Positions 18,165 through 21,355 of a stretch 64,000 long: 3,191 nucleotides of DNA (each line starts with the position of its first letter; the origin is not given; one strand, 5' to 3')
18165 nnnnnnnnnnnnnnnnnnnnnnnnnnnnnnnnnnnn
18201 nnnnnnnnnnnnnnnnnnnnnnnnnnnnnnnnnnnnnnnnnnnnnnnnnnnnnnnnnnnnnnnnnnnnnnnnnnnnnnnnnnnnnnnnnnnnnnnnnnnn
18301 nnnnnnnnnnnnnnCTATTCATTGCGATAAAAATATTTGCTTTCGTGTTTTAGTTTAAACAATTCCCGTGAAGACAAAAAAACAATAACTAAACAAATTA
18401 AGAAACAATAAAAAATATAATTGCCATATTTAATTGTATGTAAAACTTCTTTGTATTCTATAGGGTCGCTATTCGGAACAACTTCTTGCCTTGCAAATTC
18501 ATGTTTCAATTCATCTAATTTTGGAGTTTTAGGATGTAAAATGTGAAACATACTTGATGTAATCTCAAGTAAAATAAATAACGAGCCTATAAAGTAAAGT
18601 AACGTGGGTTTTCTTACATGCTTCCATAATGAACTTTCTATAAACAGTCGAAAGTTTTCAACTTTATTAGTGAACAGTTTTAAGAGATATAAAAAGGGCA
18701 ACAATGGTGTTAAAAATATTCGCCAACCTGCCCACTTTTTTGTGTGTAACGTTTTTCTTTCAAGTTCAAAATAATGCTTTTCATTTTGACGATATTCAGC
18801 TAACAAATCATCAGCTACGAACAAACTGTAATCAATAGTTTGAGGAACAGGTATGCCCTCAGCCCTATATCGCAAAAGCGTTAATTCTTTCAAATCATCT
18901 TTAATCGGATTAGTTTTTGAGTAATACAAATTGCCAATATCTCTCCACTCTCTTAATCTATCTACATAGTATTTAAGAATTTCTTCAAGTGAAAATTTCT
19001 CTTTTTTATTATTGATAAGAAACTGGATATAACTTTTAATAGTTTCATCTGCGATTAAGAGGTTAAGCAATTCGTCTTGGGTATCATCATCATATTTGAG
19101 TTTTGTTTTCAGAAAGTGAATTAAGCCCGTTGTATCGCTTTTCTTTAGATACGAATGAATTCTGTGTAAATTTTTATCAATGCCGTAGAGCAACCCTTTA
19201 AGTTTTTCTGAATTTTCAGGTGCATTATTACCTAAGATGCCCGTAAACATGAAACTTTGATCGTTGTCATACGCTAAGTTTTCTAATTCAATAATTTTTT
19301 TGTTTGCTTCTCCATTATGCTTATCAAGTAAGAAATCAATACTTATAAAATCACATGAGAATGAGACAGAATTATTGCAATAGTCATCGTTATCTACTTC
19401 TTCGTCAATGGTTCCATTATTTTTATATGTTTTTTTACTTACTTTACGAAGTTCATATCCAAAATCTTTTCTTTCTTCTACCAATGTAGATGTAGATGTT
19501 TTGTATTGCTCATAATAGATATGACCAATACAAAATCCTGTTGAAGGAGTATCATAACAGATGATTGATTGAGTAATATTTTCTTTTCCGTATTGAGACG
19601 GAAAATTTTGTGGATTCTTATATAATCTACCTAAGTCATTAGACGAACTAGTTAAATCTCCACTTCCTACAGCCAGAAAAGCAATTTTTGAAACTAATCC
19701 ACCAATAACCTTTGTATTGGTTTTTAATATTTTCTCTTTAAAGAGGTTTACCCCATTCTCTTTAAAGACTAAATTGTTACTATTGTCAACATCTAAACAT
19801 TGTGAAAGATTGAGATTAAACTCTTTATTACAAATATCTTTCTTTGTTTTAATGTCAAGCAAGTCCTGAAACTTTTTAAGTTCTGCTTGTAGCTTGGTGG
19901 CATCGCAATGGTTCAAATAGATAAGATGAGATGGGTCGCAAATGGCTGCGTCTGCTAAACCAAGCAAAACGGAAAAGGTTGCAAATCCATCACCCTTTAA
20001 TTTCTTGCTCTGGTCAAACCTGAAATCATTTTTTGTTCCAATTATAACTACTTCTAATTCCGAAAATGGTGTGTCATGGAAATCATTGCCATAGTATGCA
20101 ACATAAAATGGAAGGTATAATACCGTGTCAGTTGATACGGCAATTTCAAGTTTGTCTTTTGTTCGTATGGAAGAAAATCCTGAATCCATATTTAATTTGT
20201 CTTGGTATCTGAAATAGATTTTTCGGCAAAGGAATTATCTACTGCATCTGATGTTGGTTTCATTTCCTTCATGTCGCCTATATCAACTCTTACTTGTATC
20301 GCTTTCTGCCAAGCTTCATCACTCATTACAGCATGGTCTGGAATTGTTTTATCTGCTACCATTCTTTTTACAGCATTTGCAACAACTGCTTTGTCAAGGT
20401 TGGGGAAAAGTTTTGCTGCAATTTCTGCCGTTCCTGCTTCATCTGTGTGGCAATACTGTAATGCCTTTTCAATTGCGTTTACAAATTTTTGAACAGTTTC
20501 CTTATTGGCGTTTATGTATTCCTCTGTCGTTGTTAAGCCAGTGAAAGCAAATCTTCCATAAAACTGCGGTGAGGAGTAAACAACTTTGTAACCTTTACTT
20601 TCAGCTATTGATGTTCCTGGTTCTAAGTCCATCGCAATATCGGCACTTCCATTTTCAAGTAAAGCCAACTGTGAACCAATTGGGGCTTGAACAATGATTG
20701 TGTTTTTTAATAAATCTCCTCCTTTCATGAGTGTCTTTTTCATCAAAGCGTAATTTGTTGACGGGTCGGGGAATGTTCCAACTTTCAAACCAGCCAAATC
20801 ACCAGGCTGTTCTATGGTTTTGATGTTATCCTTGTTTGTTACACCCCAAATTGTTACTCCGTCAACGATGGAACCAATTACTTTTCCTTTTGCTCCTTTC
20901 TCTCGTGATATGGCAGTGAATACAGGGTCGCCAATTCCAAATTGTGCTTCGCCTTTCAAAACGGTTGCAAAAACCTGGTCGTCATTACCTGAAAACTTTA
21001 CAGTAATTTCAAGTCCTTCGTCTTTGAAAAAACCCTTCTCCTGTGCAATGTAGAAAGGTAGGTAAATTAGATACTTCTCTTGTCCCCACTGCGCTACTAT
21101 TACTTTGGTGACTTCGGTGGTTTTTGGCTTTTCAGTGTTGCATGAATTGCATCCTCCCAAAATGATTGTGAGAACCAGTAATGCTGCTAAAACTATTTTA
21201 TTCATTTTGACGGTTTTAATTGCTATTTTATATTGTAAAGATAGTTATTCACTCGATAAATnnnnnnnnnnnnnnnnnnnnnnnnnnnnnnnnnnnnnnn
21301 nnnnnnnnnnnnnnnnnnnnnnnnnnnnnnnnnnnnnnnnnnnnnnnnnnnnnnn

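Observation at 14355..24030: AT-rich eight-gene minus-strand operon that looks like a horizontally acquired island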

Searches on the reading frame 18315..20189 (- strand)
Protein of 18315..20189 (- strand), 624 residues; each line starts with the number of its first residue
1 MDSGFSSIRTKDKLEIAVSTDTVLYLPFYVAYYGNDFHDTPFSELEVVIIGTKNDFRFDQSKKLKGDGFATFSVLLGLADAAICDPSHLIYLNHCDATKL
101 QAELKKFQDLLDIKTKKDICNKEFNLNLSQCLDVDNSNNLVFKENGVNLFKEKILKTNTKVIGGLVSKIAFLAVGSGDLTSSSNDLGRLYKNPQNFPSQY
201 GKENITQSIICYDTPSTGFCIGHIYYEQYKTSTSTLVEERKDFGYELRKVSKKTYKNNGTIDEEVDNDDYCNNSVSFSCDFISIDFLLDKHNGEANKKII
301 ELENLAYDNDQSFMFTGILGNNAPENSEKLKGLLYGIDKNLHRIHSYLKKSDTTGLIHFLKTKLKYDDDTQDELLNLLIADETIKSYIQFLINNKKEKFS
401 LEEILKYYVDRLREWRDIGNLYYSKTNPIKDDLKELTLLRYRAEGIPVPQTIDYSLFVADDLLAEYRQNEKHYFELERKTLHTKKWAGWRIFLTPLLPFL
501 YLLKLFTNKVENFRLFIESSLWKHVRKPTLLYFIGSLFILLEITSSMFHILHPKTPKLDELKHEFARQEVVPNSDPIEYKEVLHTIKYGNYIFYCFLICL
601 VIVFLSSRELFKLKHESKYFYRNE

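Call 4: search_protein_families(library=pfam, proteins=[window:18315-20189:-], max_evalue=0.1)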
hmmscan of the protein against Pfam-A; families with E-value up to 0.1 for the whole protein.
window:18315-20189:- (624 aa): 3 families
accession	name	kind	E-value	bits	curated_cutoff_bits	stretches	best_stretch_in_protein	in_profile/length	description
PF03682.18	UPF0158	-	0.0074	16.7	21.1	1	328-415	43-129/157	Uncharacterised protein family (UPF0158)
PF05135.19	Phage_connect_1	-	0.064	14.1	21.2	0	360-412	7-60/101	Phage gp6-like head-tail connector protein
PF17175.10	MOLO1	-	0.07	13.8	27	0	81-123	22-62/122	Modulator of levamisole receptor-1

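Call 5: search_protein_families(library=padloc, proteins=[window:18315-20189:-], max_evalue=0.1)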
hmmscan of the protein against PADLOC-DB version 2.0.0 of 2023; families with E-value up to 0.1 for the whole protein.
window:18315-20189:- (624 aa): 0 families

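Call 6: search_protein_families(library=ncbifam, proteins=[window:18315-20189:-], max_evalue=0.1)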
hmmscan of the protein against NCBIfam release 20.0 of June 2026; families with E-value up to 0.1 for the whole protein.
window:18315-20189:- (624 aa): 0 families

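Call 22: search_solved_structures(query=window:18315-20189:-, max_evalue=10)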
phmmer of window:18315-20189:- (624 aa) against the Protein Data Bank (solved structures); distinct sequences matched with E-value up to 10: 0.

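Call 24: find_homologous_proteins(query=window:18315-20189:-)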
Query window:18315-20189:- (624 aa): 15 proteins with E <= 0.001 among 8000 candidates.
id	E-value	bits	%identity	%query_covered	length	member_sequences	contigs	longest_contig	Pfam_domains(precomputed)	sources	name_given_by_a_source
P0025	0.0e+0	1416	100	100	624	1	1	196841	-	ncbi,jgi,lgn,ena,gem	ncbi:MAG: hypothetical protein WC150_10295 [Bacteroidia bacterium]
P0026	1.2e-234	799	59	100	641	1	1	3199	-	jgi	jgi:hypothetical protein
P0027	1.8e-229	782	58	100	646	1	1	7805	-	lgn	-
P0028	1.8e-212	726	57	100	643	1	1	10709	-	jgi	jgi:hypothetical protein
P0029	1.1e-204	700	55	100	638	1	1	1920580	-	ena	-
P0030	9.8e-200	684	53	100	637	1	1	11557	-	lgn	-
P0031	1.0e-187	644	52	100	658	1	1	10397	-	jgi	jgi:hypothetical protein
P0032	8.1e-160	552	45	100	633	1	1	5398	-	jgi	jgi:hypothetical protein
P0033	3.5e-112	394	40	99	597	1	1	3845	-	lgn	-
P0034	1.3e-109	386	39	98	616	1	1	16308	-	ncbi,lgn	-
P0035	6.4e-100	354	41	88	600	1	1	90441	-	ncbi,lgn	ncbi:MAG: hypothetical protein ABIQ40_04220 [Bacteroidia bacterium]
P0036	2.6e-95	339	39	99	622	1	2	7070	-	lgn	-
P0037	1.5e-87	313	33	99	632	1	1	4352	-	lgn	-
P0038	2.4e-76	276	32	98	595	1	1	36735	-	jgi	-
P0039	1.9e-57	214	34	76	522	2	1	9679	-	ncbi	ncbi:MAG: hypothetical protein V3U92_05610 [Cellulophaga sp.]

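Call 44: predict_structure(alignment_id=A2)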
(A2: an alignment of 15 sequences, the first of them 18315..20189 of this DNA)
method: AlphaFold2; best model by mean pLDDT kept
length: 624 residues; sequences in the alignment: 15
mean_pLDDT: 77.4   pTM: 0.77
mean pLDDT of the five models: 77.4, 76.5, 71.4, 63.4, 58.1
residues with pLDDT >= 90: 94; 70-90: 361; 50-70: 147; < 50: 22
segments of 3 or more residues with pLDDT < 50: 1-8, 292-295, 503-508
pLDDT, mean of each block of 10 residues (from residue 1): 39 82 72 86 86 80 79 93 89 91 91 92 89 93 92 90 67 81 64 69 86 77 85 81 84 80 83 86 81 58 69 73 90 88 84 91 85 83 85 76 87 69 69 85 85 89 84 79 56 51 49 66 65 63 68 58 78 72 76 70 73 67 52
secondary structure, 60 per line:
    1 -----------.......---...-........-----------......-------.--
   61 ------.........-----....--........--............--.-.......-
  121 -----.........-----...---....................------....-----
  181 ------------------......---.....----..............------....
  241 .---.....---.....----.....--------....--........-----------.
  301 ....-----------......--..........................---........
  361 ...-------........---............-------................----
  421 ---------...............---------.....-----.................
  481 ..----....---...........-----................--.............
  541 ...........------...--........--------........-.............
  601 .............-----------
elements in order: E12-18 H26-33 E45-50 H67-75 E81-84 H87-94 H97-108 H113-119 H126-131 E132-134 E140-142 H146-158 E159-165 E172-175 H199-204 E208-212 H217-230 E237-241 H245-249 E253-257 E262-266 E275-278 H281-288 E300-304 E316-321 H324-349 H353-363 H371-378 H382-393 H401-416 H430-444 H454-457 H464-482 H487-490 H494-504 H510-525 H528-551 E563-570 E579-586 H588-613

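Call 115: search_protein_families(library=phrogs, proteins=[window:18315-20189:-], max_evalue=0.01)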
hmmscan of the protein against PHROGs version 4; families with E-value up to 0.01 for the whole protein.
window:18315-20189:- (624 aa): 1 family
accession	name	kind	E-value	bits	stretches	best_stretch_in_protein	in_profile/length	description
phrog_17484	-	moron, auxiliary metabolic gene and host takeover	0.0014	19.5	1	482-505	7-30/38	membrane protein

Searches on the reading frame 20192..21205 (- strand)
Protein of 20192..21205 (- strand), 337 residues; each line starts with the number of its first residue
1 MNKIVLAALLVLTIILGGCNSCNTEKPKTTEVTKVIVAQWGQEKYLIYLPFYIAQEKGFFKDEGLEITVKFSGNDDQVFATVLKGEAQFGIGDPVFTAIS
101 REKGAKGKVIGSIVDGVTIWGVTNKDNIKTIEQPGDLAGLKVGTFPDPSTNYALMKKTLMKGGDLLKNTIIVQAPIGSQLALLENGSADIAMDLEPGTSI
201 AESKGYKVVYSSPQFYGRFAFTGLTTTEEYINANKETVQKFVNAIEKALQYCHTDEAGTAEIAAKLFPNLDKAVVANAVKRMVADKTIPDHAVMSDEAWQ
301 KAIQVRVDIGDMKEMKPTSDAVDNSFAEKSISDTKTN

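Call 4: search_protein_families(library=pfam, proteins=[window:20192-21205:-], max_evalue=0.1)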
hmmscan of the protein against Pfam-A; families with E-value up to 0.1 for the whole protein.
window:20192-21205:- (337 aa): 3 families
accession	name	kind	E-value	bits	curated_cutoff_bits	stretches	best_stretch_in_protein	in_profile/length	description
PF09084.16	NMT1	-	2.8e-30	106.3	20.5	1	49-254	5-211/216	NMT1/THI5 like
PF13379.11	NMT1_2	-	1.6e-09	38.4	24.7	1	49-265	19-249/252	NMT1-like family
PF12974.12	Phosphonate-bd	-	0.003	17.4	27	0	61-98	127-168/242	ABC transporter, phosphonate, periplasmic substrate-binding protein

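Call 5: search_protein_families(library=padloc, proteins=[window:20192-21205:-], max_evalue=0.1)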
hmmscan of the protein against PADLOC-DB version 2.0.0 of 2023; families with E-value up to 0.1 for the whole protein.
window:20192-21205:- (337 aa): 0 families

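Call 6: search_protein_families(library=ncbifam, proteins=[window:20192-21205:-], max_evalue=0.1)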
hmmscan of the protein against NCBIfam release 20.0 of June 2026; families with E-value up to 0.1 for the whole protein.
window:20192-21205:- (337 aa): 3 families
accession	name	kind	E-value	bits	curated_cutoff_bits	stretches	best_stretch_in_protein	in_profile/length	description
TIGR01728.1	SsuA_fam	subfamily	4.7e-19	68.7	163.5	1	50-327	13-289/290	aliphatic sulfonate ABC transporter substrate-binding protein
NF040735.1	SBP_SaoX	equivalog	3.5e-08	32.9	300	1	52-330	19-295/330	ABC transporter substrate-binding subunit SaoX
NF041939.2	LsoB_effector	equivalog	0.0045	17.6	60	1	7-34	12-36/43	small effector protein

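Call 66: search_solved_structures(query=window:20192-21205:-, max_evalue=0.01)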
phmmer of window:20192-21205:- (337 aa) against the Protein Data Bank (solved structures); distinct sequences matched with E-value up to 0.01: 7.
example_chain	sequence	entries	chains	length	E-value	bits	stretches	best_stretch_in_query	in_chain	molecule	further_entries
3qsl_A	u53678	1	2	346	1.4e-15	60.6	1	30-292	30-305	Putative exported protein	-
4esx_A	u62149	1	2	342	3.9e-07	32.8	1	39-116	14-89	Pyrimidine biosynthesis enzyme THI13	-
4h65_A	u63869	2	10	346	4.1e-07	32.7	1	39-124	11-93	Pyrimidine precursor biosynthesis enzyme THI5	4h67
4h6d_F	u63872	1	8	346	5.7e-07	32.2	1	39-116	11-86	Pyrimidine precursor biosynthesis enzyme THI5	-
4nmy_A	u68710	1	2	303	5.8e-07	32.2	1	49-326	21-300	ABC-type transport system, extracellular solute-binding protein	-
4esw_A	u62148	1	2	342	7.5e-07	31.8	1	39-116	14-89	Pyrimidine biosynthesis enzyme THI13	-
3ix1_A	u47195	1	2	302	1.9e-06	30.5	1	47-252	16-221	N-formyl-4-amino-5-aminomethyl-2-methylpyrimidine binding protein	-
